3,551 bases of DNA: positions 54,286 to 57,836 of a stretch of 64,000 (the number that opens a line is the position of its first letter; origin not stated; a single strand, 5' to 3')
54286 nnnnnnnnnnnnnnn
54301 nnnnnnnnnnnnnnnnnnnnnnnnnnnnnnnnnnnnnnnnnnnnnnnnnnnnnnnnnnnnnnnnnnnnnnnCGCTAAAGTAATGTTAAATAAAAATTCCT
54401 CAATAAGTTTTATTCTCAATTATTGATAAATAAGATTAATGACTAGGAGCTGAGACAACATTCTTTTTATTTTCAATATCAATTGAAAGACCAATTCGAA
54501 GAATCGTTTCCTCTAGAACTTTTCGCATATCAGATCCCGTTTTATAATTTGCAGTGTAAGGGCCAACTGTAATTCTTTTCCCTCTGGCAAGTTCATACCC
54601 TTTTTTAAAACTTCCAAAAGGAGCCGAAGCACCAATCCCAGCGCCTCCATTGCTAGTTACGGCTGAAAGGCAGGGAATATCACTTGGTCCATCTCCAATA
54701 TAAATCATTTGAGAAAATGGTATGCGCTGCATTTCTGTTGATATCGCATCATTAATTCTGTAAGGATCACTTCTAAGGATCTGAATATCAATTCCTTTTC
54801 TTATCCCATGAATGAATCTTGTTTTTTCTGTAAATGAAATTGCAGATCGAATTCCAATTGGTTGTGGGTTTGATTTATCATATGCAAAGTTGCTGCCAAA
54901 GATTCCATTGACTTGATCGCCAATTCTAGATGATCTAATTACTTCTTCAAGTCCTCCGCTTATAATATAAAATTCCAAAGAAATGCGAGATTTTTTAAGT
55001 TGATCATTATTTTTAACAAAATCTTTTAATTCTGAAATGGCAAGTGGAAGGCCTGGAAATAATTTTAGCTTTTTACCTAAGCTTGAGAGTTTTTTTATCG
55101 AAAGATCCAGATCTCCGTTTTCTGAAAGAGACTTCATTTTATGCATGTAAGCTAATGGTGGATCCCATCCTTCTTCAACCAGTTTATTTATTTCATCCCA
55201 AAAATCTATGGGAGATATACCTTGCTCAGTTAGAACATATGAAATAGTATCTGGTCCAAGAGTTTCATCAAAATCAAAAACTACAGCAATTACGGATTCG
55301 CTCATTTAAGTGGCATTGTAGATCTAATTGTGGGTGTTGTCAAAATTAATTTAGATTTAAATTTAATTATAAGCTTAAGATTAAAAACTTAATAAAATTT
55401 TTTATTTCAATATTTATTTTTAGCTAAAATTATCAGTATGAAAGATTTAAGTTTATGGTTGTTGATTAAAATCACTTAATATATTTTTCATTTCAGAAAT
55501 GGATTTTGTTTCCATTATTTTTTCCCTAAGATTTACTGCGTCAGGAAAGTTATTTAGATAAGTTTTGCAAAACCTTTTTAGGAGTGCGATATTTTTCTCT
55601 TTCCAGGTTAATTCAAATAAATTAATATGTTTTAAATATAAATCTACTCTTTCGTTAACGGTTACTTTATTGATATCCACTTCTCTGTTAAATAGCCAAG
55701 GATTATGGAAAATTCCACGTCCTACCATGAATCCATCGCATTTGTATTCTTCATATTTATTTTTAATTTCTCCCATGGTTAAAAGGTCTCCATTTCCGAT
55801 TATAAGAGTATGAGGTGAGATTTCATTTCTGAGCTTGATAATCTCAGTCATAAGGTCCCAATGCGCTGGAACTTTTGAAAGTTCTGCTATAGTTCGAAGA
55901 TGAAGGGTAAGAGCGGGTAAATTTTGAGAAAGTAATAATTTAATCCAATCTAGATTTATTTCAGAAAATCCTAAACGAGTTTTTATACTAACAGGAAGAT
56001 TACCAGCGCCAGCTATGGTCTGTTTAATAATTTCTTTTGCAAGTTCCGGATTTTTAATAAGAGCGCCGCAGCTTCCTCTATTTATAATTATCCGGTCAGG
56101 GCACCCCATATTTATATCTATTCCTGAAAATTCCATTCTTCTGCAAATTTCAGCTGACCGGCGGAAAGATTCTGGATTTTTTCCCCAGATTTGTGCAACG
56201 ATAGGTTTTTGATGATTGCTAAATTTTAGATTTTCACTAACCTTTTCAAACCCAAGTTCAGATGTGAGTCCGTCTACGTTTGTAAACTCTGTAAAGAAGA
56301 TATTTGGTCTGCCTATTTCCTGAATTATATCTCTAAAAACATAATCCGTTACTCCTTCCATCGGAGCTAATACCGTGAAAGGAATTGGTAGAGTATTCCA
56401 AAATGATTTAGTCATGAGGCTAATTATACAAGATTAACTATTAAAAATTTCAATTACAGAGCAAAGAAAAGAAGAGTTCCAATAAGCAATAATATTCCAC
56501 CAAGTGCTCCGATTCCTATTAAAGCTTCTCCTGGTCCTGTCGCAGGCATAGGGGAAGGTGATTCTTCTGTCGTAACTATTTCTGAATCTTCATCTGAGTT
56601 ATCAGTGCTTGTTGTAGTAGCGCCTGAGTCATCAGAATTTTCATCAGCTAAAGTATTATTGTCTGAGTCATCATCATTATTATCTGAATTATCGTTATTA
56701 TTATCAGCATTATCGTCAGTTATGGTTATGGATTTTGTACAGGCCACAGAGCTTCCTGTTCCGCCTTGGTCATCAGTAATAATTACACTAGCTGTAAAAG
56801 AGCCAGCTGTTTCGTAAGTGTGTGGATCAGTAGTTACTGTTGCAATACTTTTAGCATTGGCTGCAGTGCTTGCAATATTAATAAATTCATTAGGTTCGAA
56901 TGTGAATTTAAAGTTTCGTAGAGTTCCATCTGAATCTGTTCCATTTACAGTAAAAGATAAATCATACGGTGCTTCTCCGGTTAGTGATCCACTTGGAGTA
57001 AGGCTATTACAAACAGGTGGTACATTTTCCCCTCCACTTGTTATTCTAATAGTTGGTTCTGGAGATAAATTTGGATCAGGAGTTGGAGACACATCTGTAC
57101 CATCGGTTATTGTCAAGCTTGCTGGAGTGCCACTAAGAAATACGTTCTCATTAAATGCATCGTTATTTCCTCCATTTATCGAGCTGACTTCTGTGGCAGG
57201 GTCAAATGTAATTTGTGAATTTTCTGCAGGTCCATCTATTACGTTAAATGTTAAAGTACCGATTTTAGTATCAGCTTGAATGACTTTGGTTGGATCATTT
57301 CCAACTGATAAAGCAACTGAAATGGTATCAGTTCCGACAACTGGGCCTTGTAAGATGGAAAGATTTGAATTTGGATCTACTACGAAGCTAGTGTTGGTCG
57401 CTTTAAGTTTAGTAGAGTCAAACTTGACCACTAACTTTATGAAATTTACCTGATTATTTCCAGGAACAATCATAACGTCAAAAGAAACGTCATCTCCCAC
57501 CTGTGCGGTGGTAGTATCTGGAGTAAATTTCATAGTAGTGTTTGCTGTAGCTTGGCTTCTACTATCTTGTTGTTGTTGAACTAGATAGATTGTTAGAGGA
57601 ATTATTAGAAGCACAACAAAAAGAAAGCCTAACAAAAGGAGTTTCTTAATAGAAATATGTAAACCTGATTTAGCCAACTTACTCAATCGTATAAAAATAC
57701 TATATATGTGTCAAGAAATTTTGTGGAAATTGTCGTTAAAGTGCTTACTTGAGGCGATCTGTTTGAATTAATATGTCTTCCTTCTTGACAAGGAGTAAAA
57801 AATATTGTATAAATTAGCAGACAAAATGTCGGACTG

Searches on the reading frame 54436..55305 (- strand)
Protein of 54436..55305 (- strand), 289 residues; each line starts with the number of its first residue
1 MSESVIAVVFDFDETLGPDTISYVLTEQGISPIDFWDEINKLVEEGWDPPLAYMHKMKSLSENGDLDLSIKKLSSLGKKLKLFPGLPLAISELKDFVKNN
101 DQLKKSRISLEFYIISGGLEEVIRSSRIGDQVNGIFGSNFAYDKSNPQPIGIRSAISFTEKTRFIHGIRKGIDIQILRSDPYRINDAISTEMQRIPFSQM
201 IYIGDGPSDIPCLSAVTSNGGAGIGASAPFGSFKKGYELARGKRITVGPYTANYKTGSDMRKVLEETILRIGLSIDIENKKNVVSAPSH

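Call 8: search_protein_families(library=pfam, proteins=[window:54436-55305:-], max_evalue=0.01)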
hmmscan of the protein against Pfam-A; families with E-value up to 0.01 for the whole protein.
window:54436-55305:- (289 aa): 2 families
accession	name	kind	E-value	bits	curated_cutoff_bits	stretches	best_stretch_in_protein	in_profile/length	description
PF12710.13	HAD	-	4.2e-06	27.7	27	0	182-213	157-188/189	haloacid dehalogenase-like hydrolase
PF06888.18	Put_Phosphatase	-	0.00073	19.5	27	0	7-93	2-83/234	Putative Phosphatase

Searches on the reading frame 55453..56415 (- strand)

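Call 8: search_protein_families(library=pfam, proteins=[window:55453-56415:-], max_evalue=0.01)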
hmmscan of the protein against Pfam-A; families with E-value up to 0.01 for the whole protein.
window:55453-56415:- (320 aa): 1 family
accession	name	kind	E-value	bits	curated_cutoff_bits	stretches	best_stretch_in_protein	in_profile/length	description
PF01207.24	Dus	-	1.7e-46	159.3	20.4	1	16-314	2-303/311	Dihydrouridine synthase (Dus)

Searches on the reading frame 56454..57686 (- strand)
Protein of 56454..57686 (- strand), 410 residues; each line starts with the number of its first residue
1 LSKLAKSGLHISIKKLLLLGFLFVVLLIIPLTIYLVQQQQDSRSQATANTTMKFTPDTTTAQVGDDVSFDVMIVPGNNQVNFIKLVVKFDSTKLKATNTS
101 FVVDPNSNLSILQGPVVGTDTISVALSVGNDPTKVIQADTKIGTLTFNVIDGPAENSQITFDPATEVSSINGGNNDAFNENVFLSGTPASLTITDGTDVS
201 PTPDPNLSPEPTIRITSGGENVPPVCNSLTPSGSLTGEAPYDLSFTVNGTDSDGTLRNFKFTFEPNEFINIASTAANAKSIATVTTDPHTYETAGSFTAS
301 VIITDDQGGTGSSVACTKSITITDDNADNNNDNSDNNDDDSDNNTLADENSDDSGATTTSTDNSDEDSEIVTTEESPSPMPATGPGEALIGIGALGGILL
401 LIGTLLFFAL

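Call 8: search_protein_families(library=pfam, proteins=[window:56454-57686:-], max_evalue=0.01)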
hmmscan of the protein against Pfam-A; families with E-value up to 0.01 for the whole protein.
window:56454-57686:- (410 aa): 1 family
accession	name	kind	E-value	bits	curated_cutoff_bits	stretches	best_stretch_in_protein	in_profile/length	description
PF18911.6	PKD_4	-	0.0027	18.1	27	1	221-313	1-78/85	PKD domain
